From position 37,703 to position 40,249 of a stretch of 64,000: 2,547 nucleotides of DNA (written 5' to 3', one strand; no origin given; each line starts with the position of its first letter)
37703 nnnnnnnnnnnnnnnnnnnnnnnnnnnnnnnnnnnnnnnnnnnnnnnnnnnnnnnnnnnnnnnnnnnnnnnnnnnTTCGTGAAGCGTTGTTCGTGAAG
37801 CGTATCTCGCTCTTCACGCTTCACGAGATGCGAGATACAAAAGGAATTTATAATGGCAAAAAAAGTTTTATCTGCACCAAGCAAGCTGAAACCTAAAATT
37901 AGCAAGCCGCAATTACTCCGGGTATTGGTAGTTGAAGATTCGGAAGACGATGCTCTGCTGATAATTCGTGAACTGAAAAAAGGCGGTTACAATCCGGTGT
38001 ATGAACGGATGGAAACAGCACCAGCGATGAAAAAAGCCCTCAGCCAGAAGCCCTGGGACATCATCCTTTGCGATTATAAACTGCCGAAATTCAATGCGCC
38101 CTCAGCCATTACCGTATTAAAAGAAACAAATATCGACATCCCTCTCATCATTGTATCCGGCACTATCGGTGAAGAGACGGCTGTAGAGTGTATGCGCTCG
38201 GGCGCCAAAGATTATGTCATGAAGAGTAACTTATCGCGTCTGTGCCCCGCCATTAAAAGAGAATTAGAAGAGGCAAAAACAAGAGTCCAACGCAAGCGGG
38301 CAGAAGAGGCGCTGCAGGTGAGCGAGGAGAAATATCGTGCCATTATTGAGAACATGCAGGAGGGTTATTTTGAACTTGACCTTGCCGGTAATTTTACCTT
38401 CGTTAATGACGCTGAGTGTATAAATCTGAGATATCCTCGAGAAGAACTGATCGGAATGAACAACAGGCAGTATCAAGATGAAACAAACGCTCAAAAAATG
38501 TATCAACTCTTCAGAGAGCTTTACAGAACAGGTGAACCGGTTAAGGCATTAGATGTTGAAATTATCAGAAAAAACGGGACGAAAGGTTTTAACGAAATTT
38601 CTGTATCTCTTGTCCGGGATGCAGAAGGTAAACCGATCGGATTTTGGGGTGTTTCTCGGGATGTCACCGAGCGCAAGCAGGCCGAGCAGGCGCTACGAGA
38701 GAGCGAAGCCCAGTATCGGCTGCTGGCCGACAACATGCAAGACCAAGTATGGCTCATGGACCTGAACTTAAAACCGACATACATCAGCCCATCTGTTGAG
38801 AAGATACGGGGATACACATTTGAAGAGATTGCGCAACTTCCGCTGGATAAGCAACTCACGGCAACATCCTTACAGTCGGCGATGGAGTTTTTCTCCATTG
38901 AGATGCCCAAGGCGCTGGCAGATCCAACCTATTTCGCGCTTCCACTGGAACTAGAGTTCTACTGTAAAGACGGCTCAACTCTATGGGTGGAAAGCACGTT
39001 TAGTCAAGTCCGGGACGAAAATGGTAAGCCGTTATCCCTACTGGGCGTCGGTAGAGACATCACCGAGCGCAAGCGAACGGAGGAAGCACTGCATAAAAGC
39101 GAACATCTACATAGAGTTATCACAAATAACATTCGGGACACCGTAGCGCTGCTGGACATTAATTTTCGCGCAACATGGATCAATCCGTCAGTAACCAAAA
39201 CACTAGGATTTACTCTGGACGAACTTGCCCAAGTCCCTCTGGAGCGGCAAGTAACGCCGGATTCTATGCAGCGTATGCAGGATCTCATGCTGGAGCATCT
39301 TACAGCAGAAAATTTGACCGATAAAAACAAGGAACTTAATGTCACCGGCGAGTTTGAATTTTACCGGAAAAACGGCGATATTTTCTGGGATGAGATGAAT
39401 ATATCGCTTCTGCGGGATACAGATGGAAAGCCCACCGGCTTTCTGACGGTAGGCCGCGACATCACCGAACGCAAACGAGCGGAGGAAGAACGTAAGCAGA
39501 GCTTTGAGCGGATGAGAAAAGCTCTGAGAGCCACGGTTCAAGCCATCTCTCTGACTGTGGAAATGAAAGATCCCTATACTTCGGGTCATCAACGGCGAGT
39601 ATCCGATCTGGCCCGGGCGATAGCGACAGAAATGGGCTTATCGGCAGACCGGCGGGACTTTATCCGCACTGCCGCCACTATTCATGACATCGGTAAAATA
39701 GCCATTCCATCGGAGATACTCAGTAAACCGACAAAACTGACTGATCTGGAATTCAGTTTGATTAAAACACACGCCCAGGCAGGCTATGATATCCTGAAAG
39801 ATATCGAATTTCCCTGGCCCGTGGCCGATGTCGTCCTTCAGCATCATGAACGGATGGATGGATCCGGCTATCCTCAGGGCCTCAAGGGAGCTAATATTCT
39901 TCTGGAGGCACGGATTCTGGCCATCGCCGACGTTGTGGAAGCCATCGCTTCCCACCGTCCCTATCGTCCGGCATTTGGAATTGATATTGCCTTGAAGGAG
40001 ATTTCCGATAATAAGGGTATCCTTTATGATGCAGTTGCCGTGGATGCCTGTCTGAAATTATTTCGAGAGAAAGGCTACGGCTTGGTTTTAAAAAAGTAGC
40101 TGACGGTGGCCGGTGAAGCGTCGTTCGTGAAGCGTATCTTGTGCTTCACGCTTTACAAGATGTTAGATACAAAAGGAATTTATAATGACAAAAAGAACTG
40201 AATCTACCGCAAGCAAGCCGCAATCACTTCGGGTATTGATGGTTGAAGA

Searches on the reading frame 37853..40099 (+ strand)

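Call 26: search_protein_families(library=pfam, proteins=[window:37853-40099:+], max_evalue=0.00001)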
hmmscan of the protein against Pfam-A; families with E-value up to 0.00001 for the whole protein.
window:37853-40099:+ (748 aa): 8 families
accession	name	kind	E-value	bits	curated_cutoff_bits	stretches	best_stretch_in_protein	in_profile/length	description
PF13487.12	HD_5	-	9.2e-39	133.3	27.2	1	568-727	6-168/170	HD domain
PF13426.13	PAS_9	-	6e-38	129.7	27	3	430-539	3-103/103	PAS domain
PF00989.32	PAS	-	1.6e-37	128.4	22.6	2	159-271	1-113/113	PAS fold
PF08448.16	PAS_4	-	1.7e-33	115.6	23.1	3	166-276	2-110/110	PAS fold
PF08447.18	PAS_3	-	1.3e-23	83.4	25.6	2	443-531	4-86/89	PAS fold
PF01966.28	HD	-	6.6e-22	78.4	22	1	578-697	3-115/116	HD domain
PF00072.30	Response_reg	-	4.3e-13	49.8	30.2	1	24-133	1-109/111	Response regulator receiver domain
PF13188.13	PAS_8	-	1.4e-08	34.8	21.8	0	159-187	1-29/65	PAS domain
